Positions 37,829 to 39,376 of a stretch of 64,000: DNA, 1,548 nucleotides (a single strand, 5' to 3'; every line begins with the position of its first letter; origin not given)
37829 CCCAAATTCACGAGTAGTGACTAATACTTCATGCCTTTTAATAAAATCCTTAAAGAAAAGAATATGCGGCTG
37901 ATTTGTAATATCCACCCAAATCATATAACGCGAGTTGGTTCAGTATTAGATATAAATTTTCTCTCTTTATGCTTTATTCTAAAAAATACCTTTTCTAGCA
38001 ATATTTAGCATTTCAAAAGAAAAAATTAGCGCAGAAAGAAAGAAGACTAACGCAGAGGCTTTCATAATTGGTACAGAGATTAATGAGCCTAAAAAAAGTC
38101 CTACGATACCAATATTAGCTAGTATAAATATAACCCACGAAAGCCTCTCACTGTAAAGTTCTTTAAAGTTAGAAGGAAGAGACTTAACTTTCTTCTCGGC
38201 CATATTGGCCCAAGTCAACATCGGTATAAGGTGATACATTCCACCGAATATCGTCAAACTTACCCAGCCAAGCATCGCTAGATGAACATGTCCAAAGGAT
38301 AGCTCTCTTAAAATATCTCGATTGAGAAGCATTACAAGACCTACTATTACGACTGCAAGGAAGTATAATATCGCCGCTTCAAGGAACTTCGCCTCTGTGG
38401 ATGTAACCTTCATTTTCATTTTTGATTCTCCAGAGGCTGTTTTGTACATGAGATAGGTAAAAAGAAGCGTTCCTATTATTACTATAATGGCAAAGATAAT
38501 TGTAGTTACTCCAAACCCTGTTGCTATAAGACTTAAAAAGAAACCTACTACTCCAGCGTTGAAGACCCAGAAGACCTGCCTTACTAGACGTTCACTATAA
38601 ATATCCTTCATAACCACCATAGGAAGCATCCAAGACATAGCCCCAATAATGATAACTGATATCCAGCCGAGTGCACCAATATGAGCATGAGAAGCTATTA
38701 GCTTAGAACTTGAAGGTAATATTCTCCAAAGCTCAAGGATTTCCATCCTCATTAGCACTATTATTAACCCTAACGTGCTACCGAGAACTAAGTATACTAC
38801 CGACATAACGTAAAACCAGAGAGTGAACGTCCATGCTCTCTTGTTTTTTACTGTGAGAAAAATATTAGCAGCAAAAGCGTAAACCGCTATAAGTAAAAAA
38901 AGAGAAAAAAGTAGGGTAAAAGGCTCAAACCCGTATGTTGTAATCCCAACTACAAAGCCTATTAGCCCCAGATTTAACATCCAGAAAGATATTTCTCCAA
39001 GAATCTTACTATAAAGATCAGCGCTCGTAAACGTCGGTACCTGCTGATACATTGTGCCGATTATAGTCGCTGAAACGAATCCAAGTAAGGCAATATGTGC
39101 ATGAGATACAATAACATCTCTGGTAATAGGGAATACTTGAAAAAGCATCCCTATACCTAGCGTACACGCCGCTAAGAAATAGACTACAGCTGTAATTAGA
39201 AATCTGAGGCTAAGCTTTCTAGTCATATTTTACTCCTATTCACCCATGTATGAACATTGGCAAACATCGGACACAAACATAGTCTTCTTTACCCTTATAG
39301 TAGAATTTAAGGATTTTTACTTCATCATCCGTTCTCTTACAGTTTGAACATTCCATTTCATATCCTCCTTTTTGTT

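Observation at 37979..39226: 12-TM protein built from three sequence-similar 4-TM repeats, each carrying an HxH motif like NorB helix X, encoded as the last gene of a NOR operon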

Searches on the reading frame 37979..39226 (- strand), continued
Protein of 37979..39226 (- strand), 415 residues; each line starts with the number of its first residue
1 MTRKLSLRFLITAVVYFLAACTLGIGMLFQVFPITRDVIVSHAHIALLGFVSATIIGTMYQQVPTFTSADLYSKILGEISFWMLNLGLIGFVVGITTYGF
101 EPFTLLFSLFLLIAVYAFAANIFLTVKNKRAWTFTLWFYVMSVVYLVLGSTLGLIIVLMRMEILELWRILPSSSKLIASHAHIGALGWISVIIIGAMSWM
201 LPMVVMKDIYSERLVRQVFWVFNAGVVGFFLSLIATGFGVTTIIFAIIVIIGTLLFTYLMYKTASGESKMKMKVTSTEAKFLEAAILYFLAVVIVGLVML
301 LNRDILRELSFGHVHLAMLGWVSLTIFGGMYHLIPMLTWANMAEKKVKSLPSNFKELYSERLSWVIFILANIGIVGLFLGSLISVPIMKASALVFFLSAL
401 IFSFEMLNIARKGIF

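Call 20: predict_structure(alignment_id=A1)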
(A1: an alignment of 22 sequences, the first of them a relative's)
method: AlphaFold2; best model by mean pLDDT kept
length: 415 residues; sequences in the alignment: 22
mean_pLDDT: 93.4   pTM: 0.92
mean pLDDT of the five models: 93.4, 93.3, 92.7, 91.8, 91.3
residues with pLDDT >= 90: 347; 70-90: 58; 50-70: 10; < 50: 0
segments of 3 or more residues with pLDDT < 50: none
pLDDT, mean of each block of 10 residues (from residue 1): 91 98 96 93 97 98 93 97 98 83 93 98 91 93 98 93 79 89 96 96 92 97 98 93 96 98 87 79 97 93 87 95 97 94 88 91 97 97 96 98 97 84
secondary structure, 60 per line:
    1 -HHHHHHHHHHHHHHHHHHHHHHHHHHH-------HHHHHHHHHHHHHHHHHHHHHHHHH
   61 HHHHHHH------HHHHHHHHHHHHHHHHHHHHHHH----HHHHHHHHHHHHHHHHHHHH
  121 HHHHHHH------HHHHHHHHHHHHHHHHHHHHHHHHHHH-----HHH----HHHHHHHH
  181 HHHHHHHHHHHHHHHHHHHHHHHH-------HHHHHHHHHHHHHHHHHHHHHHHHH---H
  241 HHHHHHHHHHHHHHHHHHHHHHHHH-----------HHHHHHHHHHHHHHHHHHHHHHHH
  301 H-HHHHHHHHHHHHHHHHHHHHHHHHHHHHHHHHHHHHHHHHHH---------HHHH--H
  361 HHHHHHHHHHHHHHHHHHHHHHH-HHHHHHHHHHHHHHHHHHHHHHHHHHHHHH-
elements in order: H2-28 H36-67 H74-96 H101-127 H134-160 H173-204 H212-236 H240-265 H277-301 H303-344 H354-357 H360-383 H385-414

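Call 24: fold_search(model_id=the predicted structure, library=pdb)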
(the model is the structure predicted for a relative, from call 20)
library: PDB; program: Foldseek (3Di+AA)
matches with E <= 10: 255; with E <= 0.001: 75
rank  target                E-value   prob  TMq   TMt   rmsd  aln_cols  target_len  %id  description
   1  8smr_E                2.6e-11  1.00  0.81  0.72   3.9       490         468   16  cytochrome bc1-cbb3 supercomplex from Pseudomonas aeruginosa (released 2023-10-11)
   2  3mk7_D                8.8e-11  1.00  0.82  0.74   3.6       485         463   16  The structure of CBB3 cytochrome oxidase (released 2010-08-04)
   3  3mk7_A                1.0e-10  1.00  0.81  0.73   4.0       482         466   15  The structure of CBB3 cytochrome oxidase (released 2010-08-04)
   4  3mk7_G                1.4e-10  1.00  0.81  0.73   3.7       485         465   16  The structure of CBB3 cytochrome oxidase (released 2010-08-04)
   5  9g6b_A                1.7e-10  1.00  0.81  0.72   4.3       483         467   17  cbb3-2 NOH complex (released 2026-01-28)
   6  9g83_t                1.5e-09  1.00  0.76  0.68   4.8       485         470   16  Respiratory supercomplex CI1-CIII2-CIV2-(cbb3)1 from alphaproteobacterium (released 2026-02-04)
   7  6xkw_n                4.5e-09  1.00  0.79  0.70   4.4       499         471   15  R. capsulatus CIII2CIV bipartite super-complex (SC-2A) with CcoH/cy (released 2020-12-30)
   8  7cub_A                8.7e-08  1.00  0.77  0.50   4.5       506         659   15  2.55-Angstrom Cryo-EM structure of Cytochrome bo3 from Escherichia coli in Native Membrane (released 2021-08-25)
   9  9gy6_F                9.1e-08  1.00  0.82  0.63   3.9       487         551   14  Mycobacterial cytochrome bc1:aa3 with inhibitor (released 2025-04-09)
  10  7n9z_F                1.1e-07  1.00  0.75  0.49   4.6       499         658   16  E. coli cytochrome bo3 in MSP nanodisc (released 2021-09-01)
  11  7xmc_A                1.1e-07  1.00  0.74  0.49   5.0       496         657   16  Cryo-EM structure of Cytochrome bo3 from Escherichia coli, apo structure with DMSO (released 2022-12-21)
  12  3o0r_B                1.2e-07  1.00  0.70  0.65   6.1       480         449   12  Crystal structure of nitric oxide reductase from Pseudomonas aeruginosa in complex with antibody fragment (released 2010-12-29)
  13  6hu9_a                1.7e-07  1.00  0.79  0.62   4.4       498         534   14  III2-IV2 mitochondrial respiratory supercomplex from S. cerevisiae (released 2018-12-26)
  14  4xyd_A                3.1e-07  1.00  0.71  0.66   6.5       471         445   15  Nitric oxide reductase from Roseobacter denitrificans (RdNOR) (released 2016-05-25)
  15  8ugh_4A               3.7e-07  1.00  0.74  0.61   5.3       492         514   13  In-situ structure of typeA supercomplex with lipids in respiratory chain (composite) (released 2024-06-19)
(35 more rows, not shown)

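Call 28: search_protein_representatives(alignment_id=A1)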
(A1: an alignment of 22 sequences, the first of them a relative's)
Query: 22 sequences, 416 profile positions. Proteins with E-value up to 0.001 (for the whole library): 5711; up to 1e-10: 2816; up to 1e-30: 724. The best 150 are listed.
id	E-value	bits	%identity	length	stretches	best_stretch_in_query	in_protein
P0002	1.7e-136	472.0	-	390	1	32-414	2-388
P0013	2.8e-131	454.9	-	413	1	1-414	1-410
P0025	4.5e-127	441.0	-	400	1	18-414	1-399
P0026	4.1e-117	408.2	-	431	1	3-415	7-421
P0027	1.1e-116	406.8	-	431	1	4-413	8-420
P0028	1.5e-116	406.3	-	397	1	9-414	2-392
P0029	1.0e-113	397.0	-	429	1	6-415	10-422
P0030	8.6e-109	380.8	-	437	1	7-414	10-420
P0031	2.3e-107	376.1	-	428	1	3-415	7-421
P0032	7.6e-106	371.1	-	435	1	12-413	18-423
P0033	1.7e-104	366.6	-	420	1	8-415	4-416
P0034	2.4e-104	366.1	-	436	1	4-415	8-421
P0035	1.5e-103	363.5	-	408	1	11-415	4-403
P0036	5.7e-101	355.0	-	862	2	21-414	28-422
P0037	2.9e-100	352.7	-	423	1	5-414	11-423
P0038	3.0e-100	352.6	-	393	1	10-413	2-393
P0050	9.9e-94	331.1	-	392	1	9-414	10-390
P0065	4.0e-88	312.7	-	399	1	10-413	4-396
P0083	6.6e-82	292.2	-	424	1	9-413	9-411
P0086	2.7e-81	290.2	-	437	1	7-413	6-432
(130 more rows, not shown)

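Call 36: search_protein_families(library=pfam, proteins=[P0020, P0014], max_evalue=10)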
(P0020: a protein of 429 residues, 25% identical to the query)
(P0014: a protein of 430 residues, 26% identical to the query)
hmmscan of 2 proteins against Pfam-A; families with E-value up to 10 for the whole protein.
P0020 (429 aa): 1 family
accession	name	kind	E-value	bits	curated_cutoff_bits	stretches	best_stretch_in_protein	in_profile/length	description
PF00115.25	COX1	-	4e-08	33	34.8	4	50-111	344-404/436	Cytochrome C and Quinol oxidase polypeptide I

P0014 (430 aa): 2 families
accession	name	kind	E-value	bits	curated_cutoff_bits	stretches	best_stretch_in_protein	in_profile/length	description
PF00115.25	COX1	-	3.5e-05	23.3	34.8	3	54-106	348-399/436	Cytochrome C and Quinol oxidase polypeptide I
PF22285.2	DUF6962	-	0.02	15.4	27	1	180-291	50-161/198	Family of unknown function (DUF6962)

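Call 40: find_encoding_contigs(protein=P0012, flank=7000, max_places=1)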
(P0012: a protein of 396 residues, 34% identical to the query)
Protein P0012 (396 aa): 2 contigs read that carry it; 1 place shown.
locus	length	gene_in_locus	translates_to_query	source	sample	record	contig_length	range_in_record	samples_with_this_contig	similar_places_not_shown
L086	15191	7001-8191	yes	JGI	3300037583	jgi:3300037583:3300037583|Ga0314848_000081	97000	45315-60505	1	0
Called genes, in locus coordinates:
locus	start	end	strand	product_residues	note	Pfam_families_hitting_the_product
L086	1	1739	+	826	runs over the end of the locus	PF04879:Molybdop_Fe4S4, PF00384:Molybdopterin, PF01568:Molydop_binding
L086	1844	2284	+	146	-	-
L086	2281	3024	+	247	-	PF13187:Fer4_9 (faint), PF13534:Fer4_17 (faint), PF12797:Fer4_2 (faint), PF13183:Fer4_8 (faint), PF13237:Fer4_10 (faint), PF12838:Fer4_7, PF14697:Fer4_21 (weak), PF12838:Fer4_7 (weak), +5 more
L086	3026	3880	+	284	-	PF12801:Fer4_5, PF00037:Fer4 (faint), PF12837:Fer4_6 (faint), PF12838:Fer4_7 (faint), PF13187:Fer4_9 (faint), PF13237:Fer4_10 (weak)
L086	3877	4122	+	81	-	PF03927:NapD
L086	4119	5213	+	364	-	PF04432:FrhB_FdhB_C, PF04422:FrhB_FdhB_N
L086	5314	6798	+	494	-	PF13435:Cytochrome_C554 (faint), PF14522:Cytochrome_C7 (faint), PF14537:Cytochrom_c3_2 (faint), PF13447:Multi-haem_cyto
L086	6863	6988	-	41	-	-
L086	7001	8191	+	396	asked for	PF00115:COX1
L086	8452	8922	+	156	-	PF01047:MarR (weak), PF12802:MarR_2 (weak), PF24034:DUF7343, PF13412:HTH_24 (weak)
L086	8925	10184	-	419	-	PF00324:AA_permease, PF13520:AA_permease_2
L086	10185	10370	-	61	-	-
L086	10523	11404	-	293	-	PF00892:EamA, PF03151:TPT, PF16913:PUNUT (weak), PF00892:EamA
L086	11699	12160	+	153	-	-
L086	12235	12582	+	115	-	PF09851:SHOCT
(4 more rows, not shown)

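Call 41: find_encoding_contigs(protein=P0007, flank=7000, max_places=1)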
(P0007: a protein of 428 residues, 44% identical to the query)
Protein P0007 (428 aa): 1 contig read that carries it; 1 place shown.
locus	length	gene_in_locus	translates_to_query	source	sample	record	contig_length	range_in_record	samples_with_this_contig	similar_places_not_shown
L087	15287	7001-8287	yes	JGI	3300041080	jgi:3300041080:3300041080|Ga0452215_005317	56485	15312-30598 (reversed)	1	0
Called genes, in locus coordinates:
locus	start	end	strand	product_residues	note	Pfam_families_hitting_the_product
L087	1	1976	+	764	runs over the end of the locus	-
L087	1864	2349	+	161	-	-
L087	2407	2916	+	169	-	-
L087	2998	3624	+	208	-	PF00406:ADK, PF13207:AAA_17, PF17213:Hydin_ADK (faint), PF05191:ADK_lid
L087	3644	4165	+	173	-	PF00406:ADK (weak), PF02224:Cytidylate_kin, PF13189:Cytidylate_kin2, PF13207:AAA_17, PF13238:AAA_18, PF13671:AAA_33 (weak), PF02224:Cytidylate_kin (weak)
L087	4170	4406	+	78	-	-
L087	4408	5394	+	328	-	PF08068:DKCLD, PF01509:TruB_N, PF21238:Pus10_C (weak), PF16198:TruB_C_2, PF01472:PUA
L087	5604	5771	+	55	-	-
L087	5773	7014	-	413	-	PF00919:UPF0004, PF04055:Radical_SAM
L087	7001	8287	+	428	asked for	PF00115:COX1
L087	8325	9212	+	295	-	-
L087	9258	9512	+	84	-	PF13248:Zn_ribbon_3 (faint)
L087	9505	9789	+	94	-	PF01883:FeS_assembly_P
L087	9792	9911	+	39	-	-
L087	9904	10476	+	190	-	PF12706:Lactamase_B_2 (faint), PF13483:Lactamase_B_3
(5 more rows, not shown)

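Call 59: search_solved_structures(query=L001:4811-6445:-, max_evalue=0.00001, show_alignments=0)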
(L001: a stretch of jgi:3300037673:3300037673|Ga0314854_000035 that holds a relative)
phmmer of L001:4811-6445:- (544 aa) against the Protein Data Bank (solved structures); distinct sequences matched with E-value up to 0.00001: 13.
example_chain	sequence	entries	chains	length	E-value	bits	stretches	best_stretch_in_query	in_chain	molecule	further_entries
4xyd_A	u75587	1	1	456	2.4e-50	175.1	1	2-459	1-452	Nitric-oxide reductase subunit B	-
3ayf_A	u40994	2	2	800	8.8e-47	163.3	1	6-412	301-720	Nitric oxide reductase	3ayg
3o0r_B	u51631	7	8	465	3.5e-46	161.3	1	2-406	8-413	Nitric oxide reductase subunit B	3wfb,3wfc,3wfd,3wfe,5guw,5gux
28pn_A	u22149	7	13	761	1.9e-23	86.3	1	7-407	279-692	Nitric oxide reductase subunit B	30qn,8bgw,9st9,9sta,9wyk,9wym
6qq5_A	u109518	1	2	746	1.9e-23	86.3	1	7-407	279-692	Nitric oxide reductase subunit B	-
28pp_A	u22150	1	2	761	2e-23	86.2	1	7-408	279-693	Nitric oxide reductase subunit B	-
30sj_A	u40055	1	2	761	2.3e-23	86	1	7-407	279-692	Nitric oxide reductase subunit B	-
9wyl_A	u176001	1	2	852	3.4e-23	85.5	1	7-407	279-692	Nitric oxide reductase subunit B,Soluble cytochrome b562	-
6qq6_A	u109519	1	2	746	4.7e-23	85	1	7-407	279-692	Nitric oxide reductase subunit B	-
28pq_A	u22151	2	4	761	7.1e-23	84.4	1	7-405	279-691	Nitric oxide reductase subunit B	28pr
32fi_A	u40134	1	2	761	1.5e-22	83.4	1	7-407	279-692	Nitric oxide reductase subunit B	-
6t6v_A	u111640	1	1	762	1.5e-22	83.3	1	7-407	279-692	Nitric oxide reductase subunit B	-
6fwf_A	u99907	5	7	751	1.6e-17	66.7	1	6-407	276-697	Nitric-oxide reductase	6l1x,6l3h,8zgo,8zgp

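Call 68: list_cluster_members(proteins=[P0025, P0028, P0033, P0035, P0038, P0050, P0065, P0083, P0086, P0003])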
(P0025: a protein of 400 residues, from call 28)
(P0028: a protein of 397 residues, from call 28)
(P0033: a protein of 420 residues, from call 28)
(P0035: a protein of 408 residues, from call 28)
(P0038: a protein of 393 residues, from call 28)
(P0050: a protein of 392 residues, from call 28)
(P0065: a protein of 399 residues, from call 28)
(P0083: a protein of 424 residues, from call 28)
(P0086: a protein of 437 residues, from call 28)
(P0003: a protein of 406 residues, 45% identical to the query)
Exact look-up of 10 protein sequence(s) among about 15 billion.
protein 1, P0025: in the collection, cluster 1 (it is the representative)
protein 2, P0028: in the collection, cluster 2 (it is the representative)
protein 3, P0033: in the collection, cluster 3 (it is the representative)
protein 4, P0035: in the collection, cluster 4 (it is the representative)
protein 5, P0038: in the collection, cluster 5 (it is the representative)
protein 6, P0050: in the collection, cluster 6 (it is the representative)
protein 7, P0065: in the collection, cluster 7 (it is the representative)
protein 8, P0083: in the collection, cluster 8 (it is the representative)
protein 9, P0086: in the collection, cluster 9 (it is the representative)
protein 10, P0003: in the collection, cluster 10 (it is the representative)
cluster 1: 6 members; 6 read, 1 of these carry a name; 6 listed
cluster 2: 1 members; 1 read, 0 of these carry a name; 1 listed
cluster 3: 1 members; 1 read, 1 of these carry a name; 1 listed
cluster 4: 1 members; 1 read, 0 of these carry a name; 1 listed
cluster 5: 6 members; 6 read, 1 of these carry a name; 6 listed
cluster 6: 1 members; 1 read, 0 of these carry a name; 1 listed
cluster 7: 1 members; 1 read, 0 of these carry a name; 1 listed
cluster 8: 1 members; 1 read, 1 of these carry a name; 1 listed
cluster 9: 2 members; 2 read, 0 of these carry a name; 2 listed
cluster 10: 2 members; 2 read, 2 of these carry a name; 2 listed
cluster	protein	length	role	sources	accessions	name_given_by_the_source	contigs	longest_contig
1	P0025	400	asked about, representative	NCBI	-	-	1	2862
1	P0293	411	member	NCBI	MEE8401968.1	MAG: cbb3-type cytochrome c oxidase subunit I [Candidatus Hydrothermarchaeaceae archaeon]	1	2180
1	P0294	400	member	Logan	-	-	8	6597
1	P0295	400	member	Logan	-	-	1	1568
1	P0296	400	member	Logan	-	-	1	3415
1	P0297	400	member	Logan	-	-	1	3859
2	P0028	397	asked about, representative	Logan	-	-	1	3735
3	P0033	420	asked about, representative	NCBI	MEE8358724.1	MAG: cbb3-type cytochrome c oxidase subunit I [Candidatus Hydrothermarchaeales archaeon]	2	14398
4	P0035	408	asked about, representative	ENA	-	-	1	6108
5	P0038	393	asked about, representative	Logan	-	-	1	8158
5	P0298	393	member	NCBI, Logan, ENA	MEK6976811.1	MAG: hypothetical protein AABX40_00225 [Candidatus Hydrothermarchaeota archaeon]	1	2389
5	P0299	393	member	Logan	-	-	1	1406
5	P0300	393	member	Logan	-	-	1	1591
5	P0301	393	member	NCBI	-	-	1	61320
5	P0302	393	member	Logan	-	-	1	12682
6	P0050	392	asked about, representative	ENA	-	-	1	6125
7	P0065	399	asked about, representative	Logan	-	-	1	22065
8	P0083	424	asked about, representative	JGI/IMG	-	hypothetical protein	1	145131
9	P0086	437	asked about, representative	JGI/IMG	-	-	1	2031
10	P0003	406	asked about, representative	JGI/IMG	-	cbb3-type cytochrome oxidase subunit 1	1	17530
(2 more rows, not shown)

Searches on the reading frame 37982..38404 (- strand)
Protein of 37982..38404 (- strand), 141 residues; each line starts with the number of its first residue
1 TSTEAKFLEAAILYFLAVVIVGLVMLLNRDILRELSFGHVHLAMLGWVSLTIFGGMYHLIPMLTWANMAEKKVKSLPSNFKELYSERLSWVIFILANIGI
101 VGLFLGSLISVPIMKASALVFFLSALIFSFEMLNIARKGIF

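Call 36: search_protein_families(library=pfam, proteins=[window:37982-38404:-], max_evalue=10)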
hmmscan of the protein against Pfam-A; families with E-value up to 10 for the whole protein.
seq(141 aa): 2 families
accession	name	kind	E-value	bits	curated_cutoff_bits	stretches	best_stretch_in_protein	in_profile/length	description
PF00115.25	COX1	-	3.2e-09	36.6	34.8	1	37-108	344-399/436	Cytochrome C and Quinol oxidase polypeptide I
PF11862.13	DUF3382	-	0.46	11.2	28.9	1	10-100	10-95/97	Domain of unknown function (DUF3382)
